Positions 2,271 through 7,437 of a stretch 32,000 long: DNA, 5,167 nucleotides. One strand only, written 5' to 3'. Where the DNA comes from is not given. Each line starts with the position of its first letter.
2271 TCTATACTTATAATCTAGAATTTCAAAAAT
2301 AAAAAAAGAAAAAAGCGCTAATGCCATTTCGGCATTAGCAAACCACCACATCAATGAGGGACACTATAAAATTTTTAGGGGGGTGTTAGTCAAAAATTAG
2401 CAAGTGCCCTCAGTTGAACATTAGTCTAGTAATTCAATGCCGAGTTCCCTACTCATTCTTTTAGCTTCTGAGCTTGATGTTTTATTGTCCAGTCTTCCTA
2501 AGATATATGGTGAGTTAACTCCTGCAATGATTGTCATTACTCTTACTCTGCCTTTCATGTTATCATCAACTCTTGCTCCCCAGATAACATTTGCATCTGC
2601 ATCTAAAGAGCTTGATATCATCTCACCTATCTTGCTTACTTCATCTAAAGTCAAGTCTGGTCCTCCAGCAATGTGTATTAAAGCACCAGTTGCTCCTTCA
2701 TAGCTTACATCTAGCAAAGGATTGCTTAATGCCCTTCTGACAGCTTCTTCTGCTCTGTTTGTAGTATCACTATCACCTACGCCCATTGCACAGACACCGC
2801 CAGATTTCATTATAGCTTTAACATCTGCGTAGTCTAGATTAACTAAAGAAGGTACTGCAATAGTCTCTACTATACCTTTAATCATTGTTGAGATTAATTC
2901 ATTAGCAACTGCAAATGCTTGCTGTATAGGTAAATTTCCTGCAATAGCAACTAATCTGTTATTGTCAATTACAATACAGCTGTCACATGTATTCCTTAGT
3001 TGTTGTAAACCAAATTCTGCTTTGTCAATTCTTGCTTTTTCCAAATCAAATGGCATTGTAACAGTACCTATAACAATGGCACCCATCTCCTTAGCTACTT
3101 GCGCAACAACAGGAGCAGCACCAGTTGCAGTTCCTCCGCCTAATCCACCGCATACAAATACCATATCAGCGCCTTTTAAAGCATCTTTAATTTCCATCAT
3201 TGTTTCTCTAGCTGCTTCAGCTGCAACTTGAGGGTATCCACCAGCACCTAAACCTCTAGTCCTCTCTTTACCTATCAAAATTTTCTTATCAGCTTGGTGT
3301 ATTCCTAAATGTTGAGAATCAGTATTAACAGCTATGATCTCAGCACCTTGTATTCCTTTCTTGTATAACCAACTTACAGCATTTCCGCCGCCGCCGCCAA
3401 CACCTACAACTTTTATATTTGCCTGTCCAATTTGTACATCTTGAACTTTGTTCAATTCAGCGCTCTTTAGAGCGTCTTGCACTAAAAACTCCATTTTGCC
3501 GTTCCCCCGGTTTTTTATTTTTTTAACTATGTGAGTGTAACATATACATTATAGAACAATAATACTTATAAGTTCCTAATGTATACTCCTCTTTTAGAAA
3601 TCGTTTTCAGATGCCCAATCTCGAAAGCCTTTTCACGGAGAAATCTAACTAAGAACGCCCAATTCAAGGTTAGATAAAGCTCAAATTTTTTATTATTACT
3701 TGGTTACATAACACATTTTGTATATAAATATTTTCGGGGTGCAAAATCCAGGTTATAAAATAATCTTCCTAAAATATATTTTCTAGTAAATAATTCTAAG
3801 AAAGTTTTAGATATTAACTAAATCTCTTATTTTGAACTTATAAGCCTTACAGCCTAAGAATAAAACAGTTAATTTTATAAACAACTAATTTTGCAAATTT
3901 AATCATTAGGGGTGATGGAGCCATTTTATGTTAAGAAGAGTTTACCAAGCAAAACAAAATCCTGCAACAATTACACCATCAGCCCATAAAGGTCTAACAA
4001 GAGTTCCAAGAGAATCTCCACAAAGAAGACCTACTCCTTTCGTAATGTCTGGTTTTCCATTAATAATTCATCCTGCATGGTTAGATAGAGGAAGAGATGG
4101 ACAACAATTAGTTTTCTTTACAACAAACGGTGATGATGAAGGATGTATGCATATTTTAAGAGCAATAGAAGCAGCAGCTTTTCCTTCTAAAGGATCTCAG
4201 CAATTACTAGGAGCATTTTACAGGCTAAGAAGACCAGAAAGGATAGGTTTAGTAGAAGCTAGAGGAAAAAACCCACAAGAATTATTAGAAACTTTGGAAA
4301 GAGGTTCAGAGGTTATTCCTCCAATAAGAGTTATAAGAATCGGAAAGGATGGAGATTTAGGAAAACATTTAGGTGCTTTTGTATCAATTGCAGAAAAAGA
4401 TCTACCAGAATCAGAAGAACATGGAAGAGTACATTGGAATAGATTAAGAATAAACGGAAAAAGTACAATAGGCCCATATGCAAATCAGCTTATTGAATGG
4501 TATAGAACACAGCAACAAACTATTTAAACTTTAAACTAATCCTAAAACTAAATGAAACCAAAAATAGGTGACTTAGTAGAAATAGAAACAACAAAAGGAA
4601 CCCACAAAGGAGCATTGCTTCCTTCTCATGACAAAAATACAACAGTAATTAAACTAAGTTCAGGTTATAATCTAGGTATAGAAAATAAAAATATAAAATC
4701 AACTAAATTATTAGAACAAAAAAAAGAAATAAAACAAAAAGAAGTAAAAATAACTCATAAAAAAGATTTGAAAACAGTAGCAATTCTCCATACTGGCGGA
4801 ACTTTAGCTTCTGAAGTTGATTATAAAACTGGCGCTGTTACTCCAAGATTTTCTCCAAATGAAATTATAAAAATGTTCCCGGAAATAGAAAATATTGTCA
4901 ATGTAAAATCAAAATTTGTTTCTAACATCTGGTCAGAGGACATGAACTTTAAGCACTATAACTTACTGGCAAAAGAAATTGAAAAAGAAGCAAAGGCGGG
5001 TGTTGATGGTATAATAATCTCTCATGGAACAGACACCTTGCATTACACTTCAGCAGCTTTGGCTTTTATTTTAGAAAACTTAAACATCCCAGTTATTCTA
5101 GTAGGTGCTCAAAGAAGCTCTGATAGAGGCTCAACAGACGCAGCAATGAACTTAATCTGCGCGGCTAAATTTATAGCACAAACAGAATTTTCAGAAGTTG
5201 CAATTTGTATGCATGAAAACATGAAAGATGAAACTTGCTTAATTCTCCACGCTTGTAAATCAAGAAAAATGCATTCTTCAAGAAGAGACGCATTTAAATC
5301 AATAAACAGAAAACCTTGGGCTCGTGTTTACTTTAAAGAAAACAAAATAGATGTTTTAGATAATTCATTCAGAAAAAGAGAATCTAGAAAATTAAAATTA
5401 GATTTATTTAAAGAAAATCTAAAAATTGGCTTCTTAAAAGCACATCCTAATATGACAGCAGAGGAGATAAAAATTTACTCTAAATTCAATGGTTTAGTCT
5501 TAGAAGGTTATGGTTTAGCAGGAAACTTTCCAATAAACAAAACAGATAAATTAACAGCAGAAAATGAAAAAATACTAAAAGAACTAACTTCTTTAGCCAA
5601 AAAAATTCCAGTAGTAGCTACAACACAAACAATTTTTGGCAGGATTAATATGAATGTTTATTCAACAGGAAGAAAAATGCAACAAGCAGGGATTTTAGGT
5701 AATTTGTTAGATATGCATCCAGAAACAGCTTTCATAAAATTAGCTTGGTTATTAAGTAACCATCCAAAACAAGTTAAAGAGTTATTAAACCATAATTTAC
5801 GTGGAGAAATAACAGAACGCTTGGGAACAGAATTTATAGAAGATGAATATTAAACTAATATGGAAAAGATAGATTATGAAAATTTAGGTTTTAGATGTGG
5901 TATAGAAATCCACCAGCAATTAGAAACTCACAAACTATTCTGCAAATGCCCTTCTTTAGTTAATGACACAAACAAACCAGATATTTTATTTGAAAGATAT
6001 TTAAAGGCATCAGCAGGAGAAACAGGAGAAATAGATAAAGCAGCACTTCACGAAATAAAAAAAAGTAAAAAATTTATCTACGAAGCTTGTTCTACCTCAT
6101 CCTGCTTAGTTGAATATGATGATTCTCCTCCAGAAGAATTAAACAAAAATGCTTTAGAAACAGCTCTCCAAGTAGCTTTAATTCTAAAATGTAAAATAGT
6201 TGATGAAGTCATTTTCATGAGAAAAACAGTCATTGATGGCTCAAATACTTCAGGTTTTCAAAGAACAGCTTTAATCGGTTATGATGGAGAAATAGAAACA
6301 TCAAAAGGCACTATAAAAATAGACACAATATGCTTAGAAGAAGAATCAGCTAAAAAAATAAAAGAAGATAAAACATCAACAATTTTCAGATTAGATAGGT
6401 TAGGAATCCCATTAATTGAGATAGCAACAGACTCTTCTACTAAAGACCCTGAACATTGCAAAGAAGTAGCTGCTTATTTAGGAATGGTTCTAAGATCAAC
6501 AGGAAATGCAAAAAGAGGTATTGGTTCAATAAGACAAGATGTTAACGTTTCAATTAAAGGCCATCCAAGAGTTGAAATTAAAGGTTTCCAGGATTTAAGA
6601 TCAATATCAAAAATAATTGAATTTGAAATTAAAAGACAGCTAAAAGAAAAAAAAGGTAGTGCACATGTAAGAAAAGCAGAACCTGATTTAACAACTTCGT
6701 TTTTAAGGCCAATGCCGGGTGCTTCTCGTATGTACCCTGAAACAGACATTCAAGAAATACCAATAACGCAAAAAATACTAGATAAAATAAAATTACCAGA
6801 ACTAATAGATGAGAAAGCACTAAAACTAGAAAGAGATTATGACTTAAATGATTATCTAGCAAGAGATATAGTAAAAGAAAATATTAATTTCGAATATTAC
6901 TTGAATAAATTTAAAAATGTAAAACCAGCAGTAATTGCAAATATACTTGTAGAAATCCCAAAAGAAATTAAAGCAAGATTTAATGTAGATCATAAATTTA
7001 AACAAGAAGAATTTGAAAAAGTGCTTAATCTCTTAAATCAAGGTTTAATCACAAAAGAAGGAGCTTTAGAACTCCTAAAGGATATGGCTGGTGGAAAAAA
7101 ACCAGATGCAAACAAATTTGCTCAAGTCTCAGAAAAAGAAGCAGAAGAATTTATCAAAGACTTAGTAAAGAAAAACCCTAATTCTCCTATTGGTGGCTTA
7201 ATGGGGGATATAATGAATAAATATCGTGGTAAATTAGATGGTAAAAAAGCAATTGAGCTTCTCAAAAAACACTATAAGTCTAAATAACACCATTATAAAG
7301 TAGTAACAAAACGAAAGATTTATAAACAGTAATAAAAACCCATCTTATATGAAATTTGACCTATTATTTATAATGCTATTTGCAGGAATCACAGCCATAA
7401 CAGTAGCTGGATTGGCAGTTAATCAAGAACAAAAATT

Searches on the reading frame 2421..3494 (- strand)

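Call 5: search_protein_families(library=pfam, proteins=[window:2421-3494:-], max_evalue=0.001)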
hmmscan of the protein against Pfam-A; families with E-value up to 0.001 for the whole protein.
window:2421-3494:- (357 aa): 2 families
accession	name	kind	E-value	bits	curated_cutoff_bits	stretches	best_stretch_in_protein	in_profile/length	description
PF00091.31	Tubulin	-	3.7e-45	155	33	1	26-185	1-189/190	Tubulin/FtsZ family, GTPase domain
PF12327.13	FtsZ_C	-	4.5e-34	117.1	27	1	233-326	1-94/95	FtsZ family, C-terminal domain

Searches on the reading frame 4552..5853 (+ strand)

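Call 5: search_protein_families(library=pfam, proteins=[window:4552-5853:+], max_evalue=0.001)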
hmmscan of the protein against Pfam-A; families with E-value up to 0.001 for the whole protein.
window:4552-5853:+ (433 aa): 3 families
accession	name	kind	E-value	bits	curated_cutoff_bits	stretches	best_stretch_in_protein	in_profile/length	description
PF00710.25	Asparaginase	-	1e-58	198.5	22.5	1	76-270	2-189/193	Asparaginase, N-terminal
PF17763.6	Asparaginase_C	-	4.7e-18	65.7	34.6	1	292-407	2-109/114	Glutaminase/Asparaginase C-terminal domain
PF18195.6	GatD_N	-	7.2e-12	44.9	25.7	1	5-51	3-51/54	GatD N-terminal domain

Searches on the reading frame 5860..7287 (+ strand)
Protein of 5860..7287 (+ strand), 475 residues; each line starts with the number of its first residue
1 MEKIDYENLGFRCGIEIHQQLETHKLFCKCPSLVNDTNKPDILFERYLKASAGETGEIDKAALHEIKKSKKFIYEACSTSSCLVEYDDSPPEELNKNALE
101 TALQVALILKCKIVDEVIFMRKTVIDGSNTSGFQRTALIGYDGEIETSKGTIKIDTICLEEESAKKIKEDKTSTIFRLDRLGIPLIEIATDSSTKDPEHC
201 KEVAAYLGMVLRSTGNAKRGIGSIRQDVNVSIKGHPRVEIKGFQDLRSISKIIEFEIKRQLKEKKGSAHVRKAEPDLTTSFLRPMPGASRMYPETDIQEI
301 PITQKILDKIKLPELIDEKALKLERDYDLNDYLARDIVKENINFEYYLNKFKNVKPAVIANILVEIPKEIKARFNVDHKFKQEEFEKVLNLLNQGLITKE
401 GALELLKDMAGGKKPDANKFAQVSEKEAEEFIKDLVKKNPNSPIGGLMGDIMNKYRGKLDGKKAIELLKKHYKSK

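Call 5: search_protein_families(library=pfam, proteins=[window:5860-7287:+], max_evalue=0.001)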
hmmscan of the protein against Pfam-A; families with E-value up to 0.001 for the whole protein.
window:5860-7287:+ (475 aa): 3 families
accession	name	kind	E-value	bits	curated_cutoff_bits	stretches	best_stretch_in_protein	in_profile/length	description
PF02934.20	GatB_N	-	1.3e-57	195.5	23.4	1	13-307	3-276/277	GatB/GatE catalytic domain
PF02637.23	GatB_Yqey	-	6.7e-12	46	27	1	344-470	3-146/148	GatB domain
PF22746.1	SHOCT-like_DUF2089-C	-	0.00038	20.4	27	1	383-414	1-32/32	SHOCT-like domain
